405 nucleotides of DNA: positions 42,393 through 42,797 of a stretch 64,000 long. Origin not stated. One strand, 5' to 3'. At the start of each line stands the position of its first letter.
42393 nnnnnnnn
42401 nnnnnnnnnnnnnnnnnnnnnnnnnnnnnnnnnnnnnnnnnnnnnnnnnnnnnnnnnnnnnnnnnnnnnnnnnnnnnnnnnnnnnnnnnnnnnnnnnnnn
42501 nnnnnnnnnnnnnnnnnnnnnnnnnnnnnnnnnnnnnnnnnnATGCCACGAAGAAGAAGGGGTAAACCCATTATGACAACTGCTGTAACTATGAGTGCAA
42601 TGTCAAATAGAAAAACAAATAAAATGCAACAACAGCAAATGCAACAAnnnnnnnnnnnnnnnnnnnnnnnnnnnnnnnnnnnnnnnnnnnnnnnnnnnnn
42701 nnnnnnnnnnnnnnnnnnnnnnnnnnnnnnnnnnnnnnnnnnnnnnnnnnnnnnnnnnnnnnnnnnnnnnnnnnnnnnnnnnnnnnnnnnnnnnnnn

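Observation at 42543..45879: Family of Arg/Gln-rich proteins I could not assign, divergently paired with the LDH-like genes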

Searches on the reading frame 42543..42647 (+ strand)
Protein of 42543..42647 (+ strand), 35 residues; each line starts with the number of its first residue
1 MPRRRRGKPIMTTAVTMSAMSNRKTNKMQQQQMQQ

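Call 60: search_solved_structures(query=window:42543-42647:+, max_evalue=10, show_alignments=3)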
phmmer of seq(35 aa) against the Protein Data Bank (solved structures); distinct sequences matched with E-value up to 10: 0.
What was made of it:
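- Tried and rejected: The N-terminal 35-mer alone against PDB sequences: nothing (call 60).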
